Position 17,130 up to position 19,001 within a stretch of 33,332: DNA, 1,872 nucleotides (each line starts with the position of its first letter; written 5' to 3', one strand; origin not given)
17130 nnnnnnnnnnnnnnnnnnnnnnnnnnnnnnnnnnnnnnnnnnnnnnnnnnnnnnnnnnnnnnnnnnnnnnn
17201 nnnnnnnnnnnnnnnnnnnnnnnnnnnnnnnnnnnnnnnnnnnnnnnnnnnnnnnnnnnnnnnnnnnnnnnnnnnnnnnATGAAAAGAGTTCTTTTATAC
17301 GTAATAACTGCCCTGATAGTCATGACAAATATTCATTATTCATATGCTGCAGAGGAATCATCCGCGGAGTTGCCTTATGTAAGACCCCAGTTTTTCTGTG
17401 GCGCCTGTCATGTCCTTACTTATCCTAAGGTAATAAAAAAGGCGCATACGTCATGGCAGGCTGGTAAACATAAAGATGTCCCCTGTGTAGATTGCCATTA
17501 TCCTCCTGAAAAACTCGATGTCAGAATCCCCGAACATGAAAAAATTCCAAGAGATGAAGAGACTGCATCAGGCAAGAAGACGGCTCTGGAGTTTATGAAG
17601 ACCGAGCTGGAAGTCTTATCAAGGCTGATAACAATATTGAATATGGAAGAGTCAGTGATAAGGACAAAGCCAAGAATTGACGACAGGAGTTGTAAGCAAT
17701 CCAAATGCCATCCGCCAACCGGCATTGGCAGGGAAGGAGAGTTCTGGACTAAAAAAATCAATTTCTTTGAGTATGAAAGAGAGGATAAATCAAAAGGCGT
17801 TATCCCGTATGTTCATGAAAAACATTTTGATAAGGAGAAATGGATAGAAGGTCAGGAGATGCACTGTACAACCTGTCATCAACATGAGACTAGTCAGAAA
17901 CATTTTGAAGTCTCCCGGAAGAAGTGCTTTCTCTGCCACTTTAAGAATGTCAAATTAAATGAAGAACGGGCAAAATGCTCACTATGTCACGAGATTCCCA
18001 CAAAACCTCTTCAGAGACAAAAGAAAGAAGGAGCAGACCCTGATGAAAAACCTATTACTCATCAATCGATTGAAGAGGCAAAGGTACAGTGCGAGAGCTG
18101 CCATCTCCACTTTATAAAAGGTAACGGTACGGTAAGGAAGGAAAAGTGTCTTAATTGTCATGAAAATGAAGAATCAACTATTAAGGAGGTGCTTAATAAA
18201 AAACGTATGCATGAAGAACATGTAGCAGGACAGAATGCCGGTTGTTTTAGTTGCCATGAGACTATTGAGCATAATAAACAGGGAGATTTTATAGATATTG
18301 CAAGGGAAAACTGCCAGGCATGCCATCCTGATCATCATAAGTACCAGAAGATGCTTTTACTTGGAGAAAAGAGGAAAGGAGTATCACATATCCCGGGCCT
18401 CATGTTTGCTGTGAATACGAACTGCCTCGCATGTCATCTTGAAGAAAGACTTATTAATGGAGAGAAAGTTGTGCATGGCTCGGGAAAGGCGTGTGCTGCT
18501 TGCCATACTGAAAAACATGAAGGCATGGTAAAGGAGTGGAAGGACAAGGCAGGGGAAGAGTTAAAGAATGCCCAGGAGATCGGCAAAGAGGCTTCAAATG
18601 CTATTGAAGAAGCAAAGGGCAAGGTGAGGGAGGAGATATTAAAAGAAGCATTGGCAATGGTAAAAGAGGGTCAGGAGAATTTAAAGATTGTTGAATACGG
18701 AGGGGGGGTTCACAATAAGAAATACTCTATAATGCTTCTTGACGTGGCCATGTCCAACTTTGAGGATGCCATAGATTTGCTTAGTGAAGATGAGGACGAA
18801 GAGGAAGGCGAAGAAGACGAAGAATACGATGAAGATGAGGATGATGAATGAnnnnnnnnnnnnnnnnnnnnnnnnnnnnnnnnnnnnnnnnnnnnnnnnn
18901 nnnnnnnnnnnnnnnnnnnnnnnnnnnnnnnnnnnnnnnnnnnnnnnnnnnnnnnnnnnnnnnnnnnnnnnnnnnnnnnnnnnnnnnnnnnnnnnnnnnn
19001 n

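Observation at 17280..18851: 12-heme cytochrome with a CX4CH heme site and a 25-residue poly-Asp/Glu C-terminal tail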

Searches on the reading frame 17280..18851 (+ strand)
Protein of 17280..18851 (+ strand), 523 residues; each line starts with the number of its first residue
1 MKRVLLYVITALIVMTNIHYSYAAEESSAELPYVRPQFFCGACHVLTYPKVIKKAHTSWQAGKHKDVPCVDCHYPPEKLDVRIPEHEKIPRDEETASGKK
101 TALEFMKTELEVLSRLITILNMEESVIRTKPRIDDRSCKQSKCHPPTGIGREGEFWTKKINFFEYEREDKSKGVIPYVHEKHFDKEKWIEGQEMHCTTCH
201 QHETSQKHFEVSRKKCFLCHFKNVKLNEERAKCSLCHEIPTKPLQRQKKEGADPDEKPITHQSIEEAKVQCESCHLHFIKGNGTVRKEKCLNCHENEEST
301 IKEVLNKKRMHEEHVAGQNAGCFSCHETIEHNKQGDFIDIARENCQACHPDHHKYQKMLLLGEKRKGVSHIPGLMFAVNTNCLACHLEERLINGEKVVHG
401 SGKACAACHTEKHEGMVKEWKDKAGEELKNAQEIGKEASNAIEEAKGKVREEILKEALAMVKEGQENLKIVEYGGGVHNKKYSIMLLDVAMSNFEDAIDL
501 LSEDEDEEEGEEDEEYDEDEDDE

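Call 5: search_protein_families(library=pfam, proteins=[window:17280-18851:+], max_evalue=0.01)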
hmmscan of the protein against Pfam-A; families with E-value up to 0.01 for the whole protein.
window:17280-18851:+ (523 aa): 5 families
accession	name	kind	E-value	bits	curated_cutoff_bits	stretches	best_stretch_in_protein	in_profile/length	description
PF14522.11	Cytochrome_C7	-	1.2e-10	41.5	24.8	1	310-386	4-66/67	Cytochrome c7 and related cytochrome c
PF14537.11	Cytochrom_c3_2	-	2.6e-09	37.9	25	1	266-349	4-78/79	Cytochrome c3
PF09699.15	Paired_CXXCH_1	-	4.9e-05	23.4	20.6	1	285-328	4-38/41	Doubled CXXCH motif (Paired_CXXCH_1)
PF02085.21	Cytochrom_CIII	-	0.00013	22.7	22.9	1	254-349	16-101/101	Class III cytochrome C family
PF03264.19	Cytochrom_NNT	-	0.0027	17.9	24.1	1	18-81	17-80/174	NapC/NirT cytochrome c family, N-terminal region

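Call 6: search_protein_families(library=ncbifam, proteins=[window:17280-18851:+], max_evalue=0.01)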
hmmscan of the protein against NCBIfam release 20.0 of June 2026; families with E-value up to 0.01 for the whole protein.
window:17280-18851:+ (523 aa): 3 families
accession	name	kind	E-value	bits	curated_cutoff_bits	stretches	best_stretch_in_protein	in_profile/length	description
NF008659.0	PRK11659.1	equivalog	4.8e-06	26.4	184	0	287-411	46-144/188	cytochrome c nitrite reductase pentaheme subunit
TIGR03146.1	cyt_nit_nrfB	equivalog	0.0002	21.7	166.6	0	37-74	11-48/145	cytochrome c nitrite reductase pentaheme subunit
TIGR03508.1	decahem_SO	subfamily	0.0012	18.4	192.2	0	340-414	32-106/258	DmsE family decaheme c-type cytochrome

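Call 7: find_homologous_proteins(query=window:17280-18848:+, max_evalue=0.001)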
Query window:17280-18848:+ (523 aa): 993 proteins with E <= 0.001 among 7679 candidates; the best 120 are listed.
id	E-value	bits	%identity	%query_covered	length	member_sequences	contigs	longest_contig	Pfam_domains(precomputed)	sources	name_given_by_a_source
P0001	0.0e+0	1206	100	100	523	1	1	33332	PF14537.12,PF14522.12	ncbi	-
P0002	1.5e-263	894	76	96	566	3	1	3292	PF14537.12,PF02085.22,PF14522.12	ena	-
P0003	1.2e-258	877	71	96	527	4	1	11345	PF14537.12,PF14522.12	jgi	jgi:hypothetical protein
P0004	6.0e-257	872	72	96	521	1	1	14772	PF14537.12,PF02085.22,PF14522.12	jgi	jgi:hypothetical protein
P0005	1.5e-249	847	71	94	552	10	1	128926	PF14537.12,PF02085.22,PF14522.12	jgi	jgi:hypothetical protein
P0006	3.3e-247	840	69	96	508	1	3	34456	PF14537.12,PF02085.22,PF14522.12,PF22113.2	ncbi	-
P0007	6.8e-247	839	71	96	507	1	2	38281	PF14537.12,PF02085.22,PF14522.12,PF22113.2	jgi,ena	-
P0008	1.8e-246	837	70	96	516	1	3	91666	PF14537.12,PF02085.22,PF14522.12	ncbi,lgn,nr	ncbi:MAG: hypothetical protein HZB61_12780 [Nitrospirae bacterium]|nr:hypothetical protein [Nitrospi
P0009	9.7e-245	831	69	97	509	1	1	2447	PF14537.12,PF02085.22,PF14522.12,PF22113.2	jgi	-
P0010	1.7e-244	831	69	96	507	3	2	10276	PF14537.12,PF02085.22,PF14522.12,PF22113.2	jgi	jgi:hypothetical protein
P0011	1.4e-239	815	68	96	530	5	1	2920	PF14537.12,PF02085.22,PF14522.12,PF22113.2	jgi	jgi:hypothetical protein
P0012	4.6e-238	809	67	96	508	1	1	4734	PF14537.12,PF02085.22,PF14522.12,PF22113.2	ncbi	-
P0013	3.4e-237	807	67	97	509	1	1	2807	PF14537.12,PF02085.22,PF14522.12,PF22113.2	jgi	jgi:hypothetical protein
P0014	2.3e-236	804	67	97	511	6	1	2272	PF14537.12,PF02085.22,PF14522.12,PF22113.2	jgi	-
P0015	5.6e-236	803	67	96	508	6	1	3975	PF14537.12,PF02085.22,PF14522.12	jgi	jgi:hypothetical protein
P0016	7.1e-236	802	68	96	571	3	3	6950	PF14537.12,PF02085.22,PF14522.12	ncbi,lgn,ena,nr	ncbi:MAG TPA: hypothetical protein ENH01_12535 [Nitrospirae bacterium]|nr:hypothetical protein [Nitr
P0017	5.8e-235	799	67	96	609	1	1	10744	PF14537.12,PF02085.22,PF14522.12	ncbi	-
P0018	5.6e-233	793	68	96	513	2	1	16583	PF14537.12,PF02085.22,PF14522.12,PF22113.2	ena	-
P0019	1.6e-232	791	66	97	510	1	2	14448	PF14537.12,PF02085.22,PF14522.12,PF22113.2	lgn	-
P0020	6.0e-229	779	66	96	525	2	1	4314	PF14537.12,PF02085.22,PF14522.12,PF22113.2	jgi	jgi:hypothetical protein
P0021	9.7e-229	779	65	96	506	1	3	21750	PF14537.12,PF02085.22,PF14522.12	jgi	jgi:hypothetical protein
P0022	1.0e-227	775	65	97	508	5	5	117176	PF14537.12,PF14522.12,PF22113.2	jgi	jgi:hypothetical protein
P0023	4.8e-227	773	64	96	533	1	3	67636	PF14537.12,PF02085.22,PF14522.12,PF22113.2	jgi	jgi:hypothetical protein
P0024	1.6e-226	771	64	97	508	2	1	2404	PF14537.12,PF14522.12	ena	-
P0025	1.7e-226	771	64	96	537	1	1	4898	PF14537.12,PF14522.12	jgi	jgi:hypothetical protein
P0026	7.3e-225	766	67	91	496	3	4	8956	PF14537.12,PF02085.22,PF14522.12,PF22113.2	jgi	jgi:hypothetical protein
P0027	5.9e-224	763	64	97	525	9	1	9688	PF14537.12,PF02085.22,PF14522.12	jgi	jgi:hypothetical protein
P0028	1.4e-223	762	64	97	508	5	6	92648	PF14537.12,PF02085.22,PF14522.12,PF22113.2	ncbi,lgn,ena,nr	ncbi:MAG TPA: hypothetical protein ENH01_05500 [Nitrospirae bacterium]|nr:class III cytochrome C fam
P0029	5.8e-223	760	64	96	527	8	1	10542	PF14537.12,PF02085.22,PF14522.12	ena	-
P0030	1.2e-222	759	67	96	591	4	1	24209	PF14537.12,PF03264.20,PF02085.22,PF14522.12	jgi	jgi:hypothetical protein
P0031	1.8e-222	758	63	96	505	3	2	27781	PF14537.12,PF02085.22,PF14522.12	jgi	jgi:hypothetical protein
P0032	4.2e-222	757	65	96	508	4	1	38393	PF14537.12,PF02085.22,PF14522.12,PF22113.2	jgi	jgi:hypothetical protein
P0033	1.2e-220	752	67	90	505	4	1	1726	PF14537.12,PF02085.22,PF14522.12,PF22113.2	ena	-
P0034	2.5e-220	751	63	96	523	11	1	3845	PF14537.12,PF14522.12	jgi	jgi:hypothetical protein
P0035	4.4e-220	750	66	92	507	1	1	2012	PF14537.12,PF02085.22,PF14522.12,PF22113.2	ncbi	-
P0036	5.9e-220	750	64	96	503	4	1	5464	PF14537.12,PF02085.22,PF14522.12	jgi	jgi:hypothetical protein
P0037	7.5e-220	749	63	97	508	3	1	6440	PF14537.12,PF02085.22,PF14522.12,PF22113.2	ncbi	-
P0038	1.1e-219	749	64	95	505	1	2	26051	PF14537.12,PF02085.22,PF14522.12,PF22113.2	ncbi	-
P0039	1.7e-219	748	63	96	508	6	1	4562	PF14537.12,PF02085.22,PF14522.12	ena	-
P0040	3.2e-219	747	64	96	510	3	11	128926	PF14537.12,PF14522.12,PF22113.2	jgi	jgi:hypothetical protein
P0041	3.5e-219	747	65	92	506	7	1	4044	PF14537.12,PF02085.22,PF14522.12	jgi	jgi:hypothetical protein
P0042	1.5e-218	745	65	91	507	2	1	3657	PF09699.16,PF14537.12,PF02085.22,PF14522.12,PF22113.2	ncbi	-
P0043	3.8e-218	744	63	96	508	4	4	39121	PF09699.16,PF14537.12,PF14522.12,PF22113.2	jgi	jgi:hypothetical protein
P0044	8.5e-218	743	64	96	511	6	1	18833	PF14537.12,PF14522.12,PF22113.2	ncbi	-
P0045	2.2e-217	741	63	96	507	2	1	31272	PF14537.12,PF14522.12,PF22113.2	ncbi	-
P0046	2.4e-217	741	64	92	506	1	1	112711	PF14537.12,PF14522.12,PF22113.2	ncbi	-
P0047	1.4e-216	739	63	96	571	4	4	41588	PF14537.12,PF02085.22,PF14522.12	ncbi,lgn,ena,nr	ncbi:class III cytochrome C family protein [bacterium BMS3Bbin09]|nr:class III cytochrome C family p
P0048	4.6e-216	737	62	96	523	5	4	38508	PF14537.12,PF14522.12,PF22113.2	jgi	jgi:hypothetical protein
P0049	1.4e-215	735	61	97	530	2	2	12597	PF14537.12,PF02085.22,PF14522.12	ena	-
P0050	3.9e-215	734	62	96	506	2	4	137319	PF14537.12,PF02085.22,PF14522.12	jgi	jgi:hypothetical protein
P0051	1.1e-214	732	62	95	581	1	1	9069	PF14537.12,PF02085.22,PF14522.12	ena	-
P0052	2.0e-214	731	62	96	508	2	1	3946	PF14537.12,PF14522.12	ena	-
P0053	2.8e-214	731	61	97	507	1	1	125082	PF14537.12,PF14522.12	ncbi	-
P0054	2.7e-213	728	61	97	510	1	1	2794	PF14537.12,PF02085.22,PF14522.12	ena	-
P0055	3.0e-213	728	62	96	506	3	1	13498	PF14537.12,PF02085.22,PF14522.12,PF22113.2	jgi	jgi:hypothetical protein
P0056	1.9e-212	725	61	96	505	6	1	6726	PF14537.12,PF02085.22,PF14522.12,PF22113.2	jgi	jgi:hypothetical protein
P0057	9.8e-212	723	63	95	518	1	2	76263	PF14537.12,PF02085.22,PF02335.21,PF14522.12,PF22113.2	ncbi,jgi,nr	ncbi:MAG: ammonia-forming cytochrome c nitrite reductase subunit c552 [Nitrospiraceae bacterium]|nr:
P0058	2.6e-211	721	61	96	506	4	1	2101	PF14537.12,PF02085.22,PF14522.12,PF22113.2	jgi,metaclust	metaclust:\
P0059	1.8e-210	718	62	96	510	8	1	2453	PF14537.12,PF02335.21,PF14522.12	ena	-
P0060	7.1e-209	713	60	96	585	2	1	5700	PF14537.12,PF02085.22,PF14522.12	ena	-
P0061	9.1e-209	713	62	96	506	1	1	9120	PF14537.12,PF02085.22,PF14522.12,PF22113.2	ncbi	-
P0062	1.1e-208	713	61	96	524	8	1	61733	PF09699.16,PF14537.12,PF02085.22,PF14522.12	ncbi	-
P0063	6.0e-208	710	61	94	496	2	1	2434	PF14537.12,PF02085.22,PF14522.12,PF22113.2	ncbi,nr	ncbi:MAG: hypothetical protein OEM19_06025, partial [Deltaproteobacteria bacterium]|nr:hypothetical 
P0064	2.1e-207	708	62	96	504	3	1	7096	PF14537.12,PF02085.22,PF02335.21,PF14522.12,PF22113.2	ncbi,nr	ncbi:MAG: hypothetical protein A3K22_05025 [Deltaproteobacteria bacterium RBG_16_42_7]|nr:MAG: hypot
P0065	8.8e-207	706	61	96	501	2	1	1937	PF14537.12,PF03264.20,PF02085.22,PF14522.12,PF22113.2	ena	-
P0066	1.4e-206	706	63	96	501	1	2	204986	PF14537.12,PF02085.22,PF14522.12,PF22113.2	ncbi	-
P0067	1.1e-205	703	61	96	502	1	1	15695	PF14537.12,PF03264.20,PF02085.22,PF14522.12,PF22113.2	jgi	jgi:nitrate/TMAO reductase-like tetraheme cytochrome c subunit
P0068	6.6e-205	700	64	92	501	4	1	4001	PF14537.12,PF02085.22,PF14522.12,PF22113.2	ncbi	-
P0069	3.2e-204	698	59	96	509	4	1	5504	PF14537.12,PF14522.12,PF22113.2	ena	-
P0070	2.4e-202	692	58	97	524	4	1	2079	PF14537.12,PF02085.22,PF14522.12,PF22113.2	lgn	-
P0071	3.6e-202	691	62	92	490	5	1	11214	PF14537.12,PF14522.12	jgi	jgi:hypothetical protein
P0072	1.2e-201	689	63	92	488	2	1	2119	PF14537.12,PF14522.12,PF22113.2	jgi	jgi:hypothetical protein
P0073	2.7e-200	685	60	96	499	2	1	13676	PF14537.12,PF02085.22,PF14522.12,PF22113.2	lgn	-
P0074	3.0e-200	685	59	96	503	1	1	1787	PF09699.16,PF14537.12,PF02085.22,PF14522.12,PF22113.2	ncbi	-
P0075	3.0e-200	685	59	96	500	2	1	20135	PF14537.12,PF02085.22,PF14522.12,PF22113.2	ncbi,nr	ncbi:MAG: cytochrome c3 family protein [Nitrospirae bacterium]|nr:cytochrome c3 family protein [Nitr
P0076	3.8e-200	684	58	96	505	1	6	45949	PF14537.12,PF02085.22,PF14522.12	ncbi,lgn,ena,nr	ncbi:MAG: cytochrome c3 family protein [Nitrospira sp.]|nr:cytochrome c3 family protein [bacterium] 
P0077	2.8e-199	681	62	90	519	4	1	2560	PF14537.12,PF02085.22,PF14522.12,PF22113.2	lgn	-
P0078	1.6e-198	679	60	96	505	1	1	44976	PF14537.12,PF03264.20,PF02085.22,PF14522.12,PF22113.2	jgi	jgi:hypothetical protein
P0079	8.7e-198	677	62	89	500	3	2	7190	PF14537.12,PF02085.22,PF14522.12,PF22113.2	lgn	-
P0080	2.5e-197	675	65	83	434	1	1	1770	PF14537.12,PF02085.22,PF14522.12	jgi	jgi:hypothetical protein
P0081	5.4e-197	674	58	96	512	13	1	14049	PF14537.12,PF03264.20,PF02085.22,PF14522.12,PF22113.2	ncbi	-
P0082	2.7e-196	672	60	96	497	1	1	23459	PF14537.12,PF02085.22,PF14522.12,PF22113.2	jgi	jgi:hypothetical protein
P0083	6.2e-196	670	57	96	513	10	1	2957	PF14537.12,PF02085.22,PF14522.12,PF22113.2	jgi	jgi:hypothetical protein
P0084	2.8e-194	665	61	90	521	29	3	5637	PF09699.16,PF14537.12,PF02085.22,PF14522.12,PF22113.2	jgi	jgi:hypothetical protein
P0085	6.3e-192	657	60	96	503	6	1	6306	PF14537.12,PF02085.22,PF14522.12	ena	-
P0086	8.6e-189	647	57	96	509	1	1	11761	PF14537.12,PF02085.22,PF14522.12,PF22113.2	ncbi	-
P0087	1.4e-188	646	58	95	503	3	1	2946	PF14537.12,PF02085.22,PF14522.12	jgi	jgi:hypothetical protein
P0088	2.7e-187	642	55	96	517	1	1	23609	PF14537.12,PF02085.22,PF14522.12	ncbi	-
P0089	1.1e-186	640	55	95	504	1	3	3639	PF14537.12,PF02085.22,PF14522.12,PF22113.2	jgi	jgi:hypothetical protein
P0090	1.5e-185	636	56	96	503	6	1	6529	PF14537.12,PF02085.22,PF14522.12,PF22113.2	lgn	-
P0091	4.6e-185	635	55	96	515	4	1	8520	PF14537.12,PF03264.20,PF02085.22,PF14522.12,PF22113.2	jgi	jgi:gas vesicle protein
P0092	1.1e-184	633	56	95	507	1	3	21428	PF14537.12,PF02085.22,PF14522.12,PF22113.2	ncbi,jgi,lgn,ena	-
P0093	5.4e-184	631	60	83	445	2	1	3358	PF14537.12,PF02085.22,PF14522.12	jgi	jgi:hypothetical protein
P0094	6.2e-183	628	69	76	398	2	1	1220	PF14537.12,PF14522.12,PF22113.2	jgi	jgi:hypothetical protein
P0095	3.7e-182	625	53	96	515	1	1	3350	PF14537.12,PF03264.20,PF02085.22,PF14522.12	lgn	-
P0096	7.1e-182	624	53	96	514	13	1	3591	PF14537.12,PF03264.20,PF02085.22,PF14522.12,PF22113.2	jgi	-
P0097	3.6e-181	622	64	77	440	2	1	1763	PF14537.12,PF02085.22,PF14522.12,PF22113.2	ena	-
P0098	1.2e-180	620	53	92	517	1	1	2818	PF14537.12,PF02085.22,PF14522.12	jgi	jgi:hypothetical protein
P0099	8.3e-180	617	54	95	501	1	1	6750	PF14537.12,PF02085.22,PF14522.12,PF22113.2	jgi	-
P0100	7.1e-179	614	53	97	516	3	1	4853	PF14537.12,PF02085.22,PF14522.12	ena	-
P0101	1.7e-178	613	53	95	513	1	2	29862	PF14537.12,PF03264.20,PF02085.22,PF14522.12,PF22113.2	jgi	jgi:hypothetical protein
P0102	2.4e-177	609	54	96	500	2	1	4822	PF14537.12,PF02085.22,PF14522.12,PF22113.2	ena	-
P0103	3.2e-177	609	54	95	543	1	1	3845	PF14537.12,PF02085.22,PF14522.12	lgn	-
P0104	3.2e-177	609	54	95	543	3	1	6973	PF14537.12,PF02085.22,PF14522.12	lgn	-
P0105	2.2e-175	603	60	87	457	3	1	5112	PF14537.12,PF02085.22,PF14522.12,PF22113.2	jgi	jgi:hypothetical protein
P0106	1.6e-173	596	55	96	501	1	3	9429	PF09699.16,PF14537.12,PF14522.12,PF22113.2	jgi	jgi:hypothetical protein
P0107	2.3e-173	596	66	76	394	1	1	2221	PF14537.12,PF02085.22,PF14522.12,PF22113.2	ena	-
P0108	1.1e-172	594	51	97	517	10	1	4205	PF14537.12,PF02085.22,PF14522.12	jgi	jgi:gas vesicle protein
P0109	2.6e-172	593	52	96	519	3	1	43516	PF14537.12,PF02085.22,PF14522.12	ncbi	-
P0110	2.8e-170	586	52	96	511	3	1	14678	PF14537.12,PF02085.22,PF14522.12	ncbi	-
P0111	2.8e-166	573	50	96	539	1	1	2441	PF14537.12,PF02085.22,PF14522.12,PF22113.2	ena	-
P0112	6.1e-166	571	58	86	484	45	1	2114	PF14537.12,PF02085.22,PF14522.12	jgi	jgi:hypothetical protein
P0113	2.7e-165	569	50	96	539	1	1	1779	PF14537.12,PF02085.22,PF14522.12,PF22113.2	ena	-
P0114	8.2e-165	568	50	96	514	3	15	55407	PF14537.12,PF03264.20,PF02085.22,PF14522.12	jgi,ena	-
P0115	9.8e-164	564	51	96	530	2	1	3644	PF14537.12,PF03264.20,PF02085.22,PF14522.12,PF22113.2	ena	-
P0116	2.3e-163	563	55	86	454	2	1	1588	PF14537.12,PF02085.22,PF14522.12,PF22113.2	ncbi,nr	ncbi:MAG: cytochrome c3 family protein, partial [Candidatus Roizmanbacteria bacterium]|nr:cytochrome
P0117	3.9e-163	562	51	96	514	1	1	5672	PF14537.12,PF02085.22,PF14522.12,PF22113.2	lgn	-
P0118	5.9e-163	562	50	96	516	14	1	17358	PF14537.12,PF02085.22,PF14522.12,PF22113.2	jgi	-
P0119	1.4e-162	560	49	96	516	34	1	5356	PF14537.12,PF03264.20,PF14522.12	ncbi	-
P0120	2.1e-161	557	69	67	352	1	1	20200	PF14537.12,PF02085.22,PF14522.12,PF22113.2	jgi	jgi:hypothetical protein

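Call 9: find_encoding_contigs(protein=P0001, flank=10000, max_places=3)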
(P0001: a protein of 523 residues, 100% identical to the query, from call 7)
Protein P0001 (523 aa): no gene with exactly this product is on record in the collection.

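Call 11: search_solved_structures(query=window:17280-18848:+, max_evalue=1, show_alignments=2)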
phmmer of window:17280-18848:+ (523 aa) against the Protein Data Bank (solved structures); distinct sequences matched with E-value up to 1: 1.
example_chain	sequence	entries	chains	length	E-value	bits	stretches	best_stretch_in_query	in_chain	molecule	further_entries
2cy3_A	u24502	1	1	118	0.21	13.6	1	248-335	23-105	CYTOCHROME C3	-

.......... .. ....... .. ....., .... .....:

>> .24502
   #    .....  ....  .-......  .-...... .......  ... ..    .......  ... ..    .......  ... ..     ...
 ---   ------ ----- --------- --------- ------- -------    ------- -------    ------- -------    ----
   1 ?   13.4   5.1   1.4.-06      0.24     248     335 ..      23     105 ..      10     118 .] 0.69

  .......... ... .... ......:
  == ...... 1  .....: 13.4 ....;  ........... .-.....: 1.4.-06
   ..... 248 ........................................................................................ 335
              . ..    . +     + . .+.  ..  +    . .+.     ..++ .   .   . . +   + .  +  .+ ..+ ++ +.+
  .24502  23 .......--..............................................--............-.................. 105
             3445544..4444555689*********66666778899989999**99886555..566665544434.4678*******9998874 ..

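Call 13: find_encoding_contigs(protein=P0008, flank=10000, max_places=2)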
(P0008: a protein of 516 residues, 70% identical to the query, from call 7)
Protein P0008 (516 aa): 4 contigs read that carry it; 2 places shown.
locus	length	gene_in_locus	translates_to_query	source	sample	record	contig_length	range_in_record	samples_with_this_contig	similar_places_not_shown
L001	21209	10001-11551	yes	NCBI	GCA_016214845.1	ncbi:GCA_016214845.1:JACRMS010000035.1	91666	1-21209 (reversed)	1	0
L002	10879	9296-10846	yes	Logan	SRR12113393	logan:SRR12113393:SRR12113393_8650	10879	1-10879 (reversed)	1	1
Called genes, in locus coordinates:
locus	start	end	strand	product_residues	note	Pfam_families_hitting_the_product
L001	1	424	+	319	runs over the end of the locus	PF02775:TPP_enzyme_C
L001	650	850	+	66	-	PF00313:CSD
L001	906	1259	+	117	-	-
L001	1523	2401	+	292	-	PF12974:Phosphonate-bd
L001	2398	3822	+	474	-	PF00672:HAMP, PF00512:HisKA, PF02518:HATPase_c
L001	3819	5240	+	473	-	PF00072:Response_reg, PF00158:Sigma54_activat, PF14532:Sigma54_activ_2, PF07724:AAA_2 (weak), PF00004:AAA (weak), PF07728:AAA_5 (faint), PF25601:AAA_lid_14, PF02954:HTH_8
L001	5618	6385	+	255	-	PF01145:Band_7, PF13421:Band_7_1 (weak)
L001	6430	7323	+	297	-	PF13247:Fer4_11, PF12797:Fer4_2, PF00037:Fer4, PF12837:Fer4_6, PF12838:Fer4_7, PF13187:Fer4_9, PF13237:Fer4_10, PF13247:Fer4_11, +8 more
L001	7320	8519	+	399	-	PF03916:NrfD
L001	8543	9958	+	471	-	PF14522:Cytochrome_C7 (faint), PF14537:Cytochrom_c3_2 (faint), PF09699:Paired_CXXCH_1 (faint), PF13435:Cytochrome_C554 (faint)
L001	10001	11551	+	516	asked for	PF02085:Cytochrom_CIII (faint), PF14522:Cytochrome_C7 (faint), PF14537:Cytochrom_c3_2 (faint)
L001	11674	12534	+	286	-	PF10518:TAT_signal (faint), PF12838:Fer4_7 (faint), PF13247:Fer4_11, PF00037:Fer4, PF12797:Fer4_2 (weak), PF12837:Fer4_6, PF13237:Fer4_10 (weak), PF13187:Fer4_9 (weak)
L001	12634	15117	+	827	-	PF04879:Molybdop_Fe4S4, PF00384:Molybdopterin, PF01568:Molydop_binding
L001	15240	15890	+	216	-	PF02613:Nitrate_red_del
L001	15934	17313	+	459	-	PF03264:Cytochrom_NNT, PF02085:Cytochrom_CIII (faint), PF14522:Cytochrome_C7 (faint), PF14537:Cytochrom_c3_2 (faint), PF22113:Mtrc-MtrF_II-IV_dom (faint), PF22678:Cytochrom_c_NrfB-like (faint)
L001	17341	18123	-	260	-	PF09699:Paired_CXXCH_1 (faint), PF14522:Cytochrome_C7 (faint), PF14537:Cytochrom_c3_2 (faint)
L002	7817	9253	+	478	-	PF14522:Cytochrome_C7 (faint), PF14537:Cytochrom_c3_2 (faint), PF09699:Paired_CXXCH_1 (faint), PF13435:Cytochrome_C554 (faint)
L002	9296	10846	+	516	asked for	PF02085:Cytochrom_CIII (faint), PF14522:Cytochrome_C7 (faint), PF14537:Cytochrom_c3_2 (faint)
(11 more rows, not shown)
